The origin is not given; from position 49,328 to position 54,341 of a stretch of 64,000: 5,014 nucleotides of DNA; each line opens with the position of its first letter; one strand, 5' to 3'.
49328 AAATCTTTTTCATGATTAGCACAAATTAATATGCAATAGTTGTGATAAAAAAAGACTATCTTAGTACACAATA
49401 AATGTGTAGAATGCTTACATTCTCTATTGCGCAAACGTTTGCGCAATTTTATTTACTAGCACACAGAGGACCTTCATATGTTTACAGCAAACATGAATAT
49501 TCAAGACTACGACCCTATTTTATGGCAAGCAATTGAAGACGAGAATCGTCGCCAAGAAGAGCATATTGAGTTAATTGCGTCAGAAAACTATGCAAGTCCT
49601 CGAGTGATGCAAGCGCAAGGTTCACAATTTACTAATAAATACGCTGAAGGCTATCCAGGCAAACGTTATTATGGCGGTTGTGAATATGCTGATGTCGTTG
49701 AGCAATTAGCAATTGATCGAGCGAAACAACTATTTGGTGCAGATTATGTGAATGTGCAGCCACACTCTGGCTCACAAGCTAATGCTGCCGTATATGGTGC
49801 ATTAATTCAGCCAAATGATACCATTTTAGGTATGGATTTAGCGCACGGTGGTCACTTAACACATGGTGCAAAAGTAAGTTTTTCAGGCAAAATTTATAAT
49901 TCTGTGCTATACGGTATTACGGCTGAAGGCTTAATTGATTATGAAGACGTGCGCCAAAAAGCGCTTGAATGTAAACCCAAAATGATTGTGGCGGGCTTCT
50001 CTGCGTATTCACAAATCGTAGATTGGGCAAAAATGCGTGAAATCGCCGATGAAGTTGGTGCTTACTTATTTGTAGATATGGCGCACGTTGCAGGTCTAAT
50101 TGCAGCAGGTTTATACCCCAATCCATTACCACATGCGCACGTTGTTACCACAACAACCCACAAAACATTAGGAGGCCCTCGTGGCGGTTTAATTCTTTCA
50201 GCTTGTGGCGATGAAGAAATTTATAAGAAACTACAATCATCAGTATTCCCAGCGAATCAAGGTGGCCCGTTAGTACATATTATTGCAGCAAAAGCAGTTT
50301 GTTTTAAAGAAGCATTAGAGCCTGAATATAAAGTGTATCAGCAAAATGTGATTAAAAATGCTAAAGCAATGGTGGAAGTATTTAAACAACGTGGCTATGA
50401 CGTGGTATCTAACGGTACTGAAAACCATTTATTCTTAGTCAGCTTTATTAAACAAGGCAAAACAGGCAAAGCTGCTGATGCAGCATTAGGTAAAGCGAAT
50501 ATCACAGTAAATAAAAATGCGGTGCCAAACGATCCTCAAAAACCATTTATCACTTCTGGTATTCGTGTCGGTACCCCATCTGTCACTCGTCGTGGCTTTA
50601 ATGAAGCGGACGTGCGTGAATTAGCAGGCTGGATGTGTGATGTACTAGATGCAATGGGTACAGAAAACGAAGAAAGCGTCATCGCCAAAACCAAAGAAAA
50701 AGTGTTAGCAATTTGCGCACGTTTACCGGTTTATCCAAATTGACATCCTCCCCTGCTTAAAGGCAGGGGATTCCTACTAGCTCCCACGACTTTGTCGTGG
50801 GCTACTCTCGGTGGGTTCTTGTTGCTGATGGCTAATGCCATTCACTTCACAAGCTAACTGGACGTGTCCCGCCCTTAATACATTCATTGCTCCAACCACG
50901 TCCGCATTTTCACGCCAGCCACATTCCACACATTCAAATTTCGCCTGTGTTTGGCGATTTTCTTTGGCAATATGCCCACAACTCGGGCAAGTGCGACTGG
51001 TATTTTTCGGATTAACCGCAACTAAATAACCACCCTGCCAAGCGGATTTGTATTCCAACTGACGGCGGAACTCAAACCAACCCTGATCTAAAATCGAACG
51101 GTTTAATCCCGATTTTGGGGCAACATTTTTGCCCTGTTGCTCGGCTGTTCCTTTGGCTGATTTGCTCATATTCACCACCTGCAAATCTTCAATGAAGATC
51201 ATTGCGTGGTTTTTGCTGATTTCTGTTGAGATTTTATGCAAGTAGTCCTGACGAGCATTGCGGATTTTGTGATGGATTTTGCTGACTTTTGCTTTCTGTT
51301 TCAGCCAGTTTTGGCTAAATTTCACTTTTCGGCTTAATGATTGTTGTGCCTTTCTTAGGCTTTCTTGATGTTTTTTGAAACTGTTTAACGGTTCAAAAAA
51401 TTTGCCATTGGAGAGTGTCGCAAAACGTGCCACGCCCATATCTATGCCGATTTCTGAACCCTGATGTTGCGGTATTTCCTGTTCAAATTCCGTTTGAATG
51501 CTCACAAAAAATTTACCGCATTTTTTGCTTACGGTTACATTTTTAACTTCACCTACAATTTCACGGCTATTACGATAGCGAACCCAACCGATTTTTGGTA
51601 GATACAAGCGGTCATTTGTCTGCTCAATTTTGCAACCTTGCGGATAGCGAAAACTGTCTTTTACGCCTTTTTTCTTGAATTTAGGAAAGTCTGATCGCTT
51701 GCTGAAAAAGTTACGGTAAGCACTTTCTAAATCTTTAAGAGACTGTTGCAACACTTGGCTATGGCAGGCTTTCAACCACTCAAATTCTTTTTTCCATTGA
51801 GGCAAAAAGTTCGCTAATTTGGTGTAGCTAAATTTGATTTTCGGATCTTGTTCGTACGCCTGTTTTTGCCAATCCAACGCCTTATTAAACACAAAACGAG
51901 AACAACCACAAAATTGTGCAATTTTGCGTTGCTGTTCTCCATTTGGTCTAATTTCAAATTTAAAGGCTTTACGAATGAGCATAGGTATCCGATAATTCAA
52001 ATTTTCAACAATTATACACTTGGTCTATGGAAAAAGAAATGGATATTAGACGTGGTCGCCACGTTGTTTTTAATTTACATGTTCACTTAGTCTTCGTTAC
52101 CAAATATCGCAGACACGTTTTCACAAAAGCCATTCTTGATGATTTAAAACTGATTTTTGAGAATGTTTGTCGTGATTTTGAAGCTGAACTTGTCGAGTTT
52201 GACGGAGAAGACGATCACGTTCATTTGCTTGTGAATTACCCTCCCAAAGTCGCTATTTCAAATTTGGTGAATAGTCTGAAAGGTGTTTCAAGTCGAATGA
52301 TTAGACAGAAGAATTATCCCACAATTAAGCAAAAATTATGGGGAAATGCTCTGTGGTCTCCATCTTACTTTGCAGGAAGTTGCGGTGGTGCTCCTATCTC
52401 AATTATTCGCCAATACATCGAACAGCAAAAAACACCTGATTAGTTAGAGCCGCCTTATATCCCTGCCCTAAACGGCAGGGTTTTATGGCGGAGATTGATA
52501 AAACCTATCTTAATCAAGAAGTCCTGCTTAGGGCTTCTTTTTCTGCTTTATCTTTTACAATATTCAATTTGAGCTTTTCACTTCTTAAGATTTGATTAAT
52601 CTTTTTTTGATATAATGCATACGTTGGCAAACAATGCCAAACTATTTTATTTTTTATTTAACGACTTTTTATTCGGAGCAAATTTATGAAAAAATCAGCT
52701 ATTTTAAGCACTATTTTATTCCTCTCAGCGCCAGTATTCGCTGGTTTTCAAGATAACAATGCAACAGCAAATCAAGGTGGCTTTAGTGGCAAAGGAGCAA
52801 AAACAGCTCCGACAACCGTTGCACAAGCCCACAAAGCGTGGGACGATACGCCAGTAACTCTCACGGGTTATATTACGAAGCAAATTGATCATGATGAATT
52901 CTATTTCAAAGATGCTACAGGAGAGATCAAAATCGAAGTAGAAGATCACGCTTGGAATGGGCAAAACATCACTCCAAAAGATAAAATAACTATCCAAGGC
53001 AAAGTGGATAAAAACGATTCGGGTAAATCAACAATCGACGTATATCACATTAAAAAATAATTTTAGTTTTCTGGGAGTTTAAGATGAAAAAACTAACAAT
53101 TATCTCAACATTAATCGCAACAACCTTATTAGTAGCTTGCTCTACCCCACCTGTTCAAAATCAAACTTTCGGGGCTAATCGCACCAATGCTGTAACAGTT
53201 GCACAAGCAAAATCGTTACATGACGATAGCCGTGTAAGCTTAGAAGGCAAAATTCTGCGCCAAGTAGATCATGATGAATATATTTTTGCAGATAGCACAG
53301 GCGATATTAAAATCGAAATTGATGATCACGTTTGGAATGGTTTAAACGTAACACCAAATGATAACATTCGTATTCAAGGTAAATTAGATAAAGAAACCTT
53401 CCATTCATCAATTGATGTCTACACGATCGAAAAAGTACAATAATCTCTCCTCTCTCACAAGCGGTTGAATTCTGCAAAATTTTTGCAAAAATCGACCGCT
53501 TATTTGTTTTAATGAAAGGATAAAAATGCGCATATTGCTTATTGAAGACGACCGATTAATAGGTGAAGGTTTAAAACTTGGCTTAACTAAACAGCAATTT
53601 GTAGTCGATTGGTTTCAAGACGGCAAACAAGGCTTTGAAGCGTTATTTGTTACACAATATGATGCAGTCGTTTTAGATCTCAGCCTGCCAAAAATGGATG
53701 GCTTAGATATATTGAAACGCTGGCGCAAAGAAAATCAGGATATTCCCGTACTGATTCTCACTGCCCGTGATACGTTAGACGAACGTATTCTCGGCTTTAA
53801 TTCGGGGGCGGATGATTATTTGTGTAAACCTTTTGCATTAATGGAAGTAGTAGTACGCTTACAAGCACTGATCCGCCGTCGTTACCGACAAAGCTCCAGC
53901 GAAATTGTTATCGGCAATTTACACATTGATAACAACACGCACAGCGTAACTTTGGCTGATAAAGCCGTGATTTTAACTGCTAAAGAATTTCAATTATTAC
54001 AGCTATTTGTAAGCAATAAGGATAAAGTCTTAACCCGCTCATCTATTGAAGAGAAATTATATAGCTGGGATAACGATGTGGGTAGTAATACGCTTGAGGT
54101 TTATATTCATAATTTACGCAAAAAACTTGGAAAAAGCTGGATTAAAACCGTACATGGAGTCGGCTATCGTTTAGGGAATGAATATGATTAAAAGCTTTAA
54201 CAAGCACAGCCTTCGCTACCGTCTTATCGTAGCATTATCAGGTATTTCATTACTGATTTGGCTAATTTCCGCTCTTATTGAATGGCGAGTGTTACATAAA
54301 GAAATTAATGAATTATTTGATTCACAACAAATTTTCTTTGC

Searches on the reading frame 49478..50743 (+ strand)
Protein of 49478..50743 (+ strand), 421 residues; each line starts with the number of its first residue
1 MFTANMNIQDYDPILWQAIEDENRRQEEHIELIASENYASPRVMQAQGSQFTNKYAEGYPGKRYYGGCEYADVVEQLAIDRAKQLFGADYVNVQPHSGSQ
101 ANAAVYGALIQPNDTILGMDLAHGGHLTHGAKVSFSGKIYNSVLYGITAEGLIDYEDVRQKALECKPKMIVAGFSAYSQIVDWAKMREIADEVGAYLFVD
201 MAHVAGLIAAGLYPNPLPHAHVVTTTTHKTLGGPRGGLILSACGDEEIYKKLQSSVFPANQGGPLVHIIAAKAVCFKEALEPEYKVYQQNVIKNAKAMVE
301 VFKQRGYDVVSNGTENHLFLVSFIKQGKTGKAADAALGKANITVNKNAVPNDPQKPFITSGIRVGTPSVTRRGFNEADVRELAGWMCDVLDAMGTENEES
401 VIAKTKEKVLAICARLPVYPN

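Call 7: search_protein_families(library=ncbifam, proteins=[window:49478-50740:+])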
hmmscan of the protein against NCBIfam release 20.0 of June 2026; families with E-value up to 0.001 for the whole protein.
window:49478-50740:+ (421 aa): 11 families
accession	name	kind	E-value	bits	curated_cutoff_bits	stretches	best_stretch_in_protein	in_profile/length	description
NF000586.1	PRK00011.1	subfamily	2.3e-192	639.2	335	1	12-419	1-404/404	serine hydroxymethyltransferase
NF010094.0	PRK13580.1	equivalog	1.7e-128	429.4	735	2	113-408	168-464/496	glycine hydroxymethyltransferase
TIGR04506.1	F_threo_transal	equivalog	2e-34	119.3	650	1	18-407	9-396/609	fluorothreonine transaldolase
NF005394.0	PRK06939.1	equivalog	3.4e-10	39.2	460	1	96-345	109-353/397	glycine C-acetyltransferase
TIGR00858.1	bioF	equivalog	7.3e-09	34.8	426.45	1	95-312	87-300/365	8-amino-7-oxononanoate synthase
NF047600.1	SerpalmtaseCFB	equivalog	6.3e-07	28.4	640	1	41-210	60-219/395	serine palmitoyltransferase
TIGR01822.1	2am3keto_CoA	equivalog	1.2e-06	27.7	493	1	55-311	68-318/393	glycine C-acetyltransferase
TIGR01825.1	gly_Cac_T_rel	subfamily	4.6e-06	25.5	535.4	1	94-209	98-208/385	BioF/Kbl family PLP-dependent acyltransferase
NF047599.1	SerpalmtaseBetaP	equivalog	4.2e-05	22.4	500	1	165-313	173-323/394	serine palmitoyltransferase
NF047603.1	SerpalmtaseAlphaP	equivalog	0.0002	20.1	670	1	46-355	66-365/399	serine palmitoyltransferase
TIGR01977.1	am_tr_V_EF2568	hypoth_equivalog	0.00029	20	377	1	147-236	119-206/376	cysteine desulfurase family protein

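Call 8: search_protein_families(library=pfam, proteins=[window:49478-50740:+])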
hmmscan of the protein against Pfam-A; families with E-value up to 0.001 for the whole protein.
window:49478-50740:+ (421 aa): 3 families
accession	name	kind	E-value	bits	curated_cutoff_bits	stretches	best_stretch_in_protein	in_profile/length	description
PF00464.25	SHMT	-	4.8e-171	569.2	27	1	8-386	1-399/399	Serine hydroxymethyltransferase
PF00155.27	Aminotran_1_2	-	1.9e-08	34.4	19.7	1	65-351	38-337/361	Aminotransferase class I and II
PF01212.27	Beta_elim_lyase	-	0.00018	21.4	27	1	80-202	39-170/288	Beta-eliminating lyase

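Call 15: find_encoding_contigs(protein=window:49478-50743:+, flank=10000, max_places=10)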
Protein window:49478-50743:+ (421 aa): no gene with exactly this product is on record in the collection.

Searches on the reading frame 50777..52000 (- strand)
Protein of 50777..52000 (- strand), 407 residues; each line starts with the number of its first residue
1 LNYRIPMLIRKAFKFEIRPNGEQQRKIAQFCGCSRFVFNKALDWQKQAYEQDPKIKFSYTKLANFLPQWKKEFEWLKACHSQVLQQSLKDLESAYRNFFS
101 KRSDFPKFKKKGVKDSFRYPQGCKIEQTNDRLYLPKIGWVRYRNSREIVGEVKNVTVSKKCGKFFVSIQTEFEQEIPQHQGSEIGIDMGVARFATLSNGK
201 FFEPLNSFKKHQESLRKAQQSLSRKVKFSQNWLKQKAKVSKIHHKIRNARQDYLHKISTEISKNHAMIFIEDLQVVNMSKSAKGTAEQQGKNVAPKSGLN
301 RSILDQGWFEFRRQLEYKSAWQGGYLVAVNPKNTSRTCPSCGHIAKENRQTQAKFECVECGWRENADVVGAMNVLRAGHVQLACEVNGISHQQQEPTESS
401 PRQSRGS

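Call 7: search_protein_families(library=ncbifam, proteins=[window:50777-52000:-])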
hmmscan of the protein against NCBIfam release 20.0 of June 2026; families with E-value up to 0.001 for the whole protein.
window:50777-52000:- (407 aa): 7 families
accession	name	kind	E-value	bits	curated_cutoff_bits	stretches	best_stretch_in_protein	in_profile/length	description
NF040570.1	guided_TnpB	subfamily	2.2e-109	366.3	100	1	13-376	1-388/389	RNA-guided endonuclease TnpB family protein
NF038281.1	IS200_TnpB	exception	2.7e-97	326.1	425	1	11-378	2-359/360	IS200/IS605 family element RNA-guided endonuclease TnpB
NF038280.1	IS607_TnpB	exception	2.9e-52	178.1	350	1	11-391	4-403/431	IS607 family element RNA-guided endonuclease TnpB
NF038192.1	V_cas_c2c8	exception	1.6e-40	139.6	350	1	48-348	120-457/457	type V CRISPR-associated protein C2c8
NF049972.1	CRISPR_Cas12f2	exception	4.2e-21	75.3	450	1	160-378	305-519/524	type V CRISPR-associated effector Cas12f2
NF045604.1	cas_Cas12e_CasX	equivalog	3.4e-14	52.1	200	2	158-343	572-760/886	type V CRISPR RNA-guided endonuclease Cas12e/CasX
TIGR01766.2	TIGR01766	domain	2.1e-09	37.7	32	1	247-335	2-82/82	IS200/IS605 family accessory protein TnpB-related protein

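Call 8: search_protein_families(library=pfam, proteins=[window:50777-52000:-])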
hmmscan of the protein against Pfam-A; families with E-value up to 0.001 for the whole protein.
window:50777-52000:- (407 aa): 3 families
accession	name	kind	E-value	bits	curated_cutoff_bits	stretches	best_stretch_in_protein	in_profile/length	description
PF01385.25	OrfB_IS605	-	1.5e-29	103.1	30.5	1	168-281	2-119/120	Probable transposase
PF07282.18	Cas12f1-like_TNB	-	3.8e-22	78.6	26.3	1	308-374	1-60/60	Cas12f1-like, TNB domain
PF12323.14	HTH_OrfB_IS605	-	4.9e-17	61.6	21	1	7-52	1-45/47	Helix-turn-helix domain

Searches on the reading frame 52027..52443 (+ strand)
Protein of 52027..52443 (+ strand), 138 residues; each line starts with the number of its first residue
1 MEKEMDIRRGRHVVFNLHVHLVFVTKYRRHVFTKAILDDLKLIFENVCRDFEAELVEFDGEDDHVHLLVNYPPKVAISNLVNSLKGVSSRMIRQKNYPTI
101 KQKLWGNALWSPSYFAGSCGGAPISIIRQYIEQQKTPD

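Call 48: search_protein_families(library=pfam, proteins=[window:52027-52443:+])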
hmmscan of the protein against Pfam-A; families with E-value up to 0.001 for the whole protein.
window:52027-52443:+ (138 aa): 1 family
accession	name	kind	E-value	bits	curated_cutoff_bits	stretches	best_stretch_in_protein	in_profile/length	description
PF01797.21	Y1_Tnp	-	2.2e-45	154.1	23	1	14-134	2-121/121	Transposase IS200 like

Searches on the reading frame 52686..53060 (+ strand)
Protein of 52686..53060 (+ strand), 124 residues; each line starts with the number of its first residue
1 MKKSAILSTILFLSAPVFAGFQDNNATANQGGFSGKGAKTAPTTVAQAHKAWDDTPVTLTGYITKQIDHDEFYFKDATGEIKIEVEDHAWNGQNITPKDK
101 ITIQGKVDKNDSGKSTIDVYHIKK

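Call 48: search_protein_families(library=pfam, proteins=[window:52686-53060:+])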
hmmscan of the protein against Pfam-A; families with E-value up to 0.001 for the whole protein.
window:52686-53060:+ (124 aa): 1 family
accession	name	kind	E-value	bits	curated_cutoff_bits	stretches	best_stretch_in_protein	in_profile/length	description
PF04076.19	BOF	-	2.7e-33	114.5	25.8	1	21-124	2-103/103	Bacterial OB fold (BOF) protein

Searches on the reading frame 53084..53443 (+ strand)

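Call 48: search_protein_families(library=pfam, proteins=[window:53084-53443:+])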
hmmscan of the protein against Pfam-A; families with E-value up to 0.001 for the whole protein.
window:53084-53443:+ (119 aa): 1 family
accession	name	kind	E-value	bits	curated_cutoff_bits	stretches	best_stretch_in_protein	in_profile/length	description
PF04076.19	BOF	-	1.2e-31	109.3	25.8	1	22-117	8-103/103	Bacterial OB fold (BOF) protein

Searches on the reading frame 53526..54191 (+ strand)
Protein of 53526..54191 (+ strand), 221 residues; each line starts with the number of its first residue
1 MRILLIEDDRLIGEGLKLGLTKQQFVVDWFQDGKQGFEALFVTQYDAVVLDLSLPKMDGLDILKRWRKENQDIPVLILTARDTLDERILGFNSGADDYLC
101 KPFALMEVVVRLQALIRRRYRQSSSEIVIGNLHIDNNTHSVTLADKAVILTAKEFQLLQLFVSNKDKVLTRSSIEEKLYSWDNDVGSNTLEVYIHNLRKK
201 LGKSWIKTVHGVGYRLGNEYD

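Call 48: search_protein_families(library=pfam, proteins=[window:53526-54191:+])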
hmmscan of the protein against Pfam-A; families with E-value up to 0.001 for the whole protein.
window:53526-54191:+ (221 aa): 2 families
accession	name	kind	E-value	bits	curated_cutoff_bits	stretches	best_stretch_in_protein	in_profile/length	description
PF00072.30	Response_reg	-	1.4e-25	90.1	30.2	1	3-112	1-110/111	Response regulator receiver domain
PF00486.34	Trans_reg_C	-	2.9e-23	82.2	26.2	1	146-216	2-77/77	Transcriptional regulatory protein, C terminal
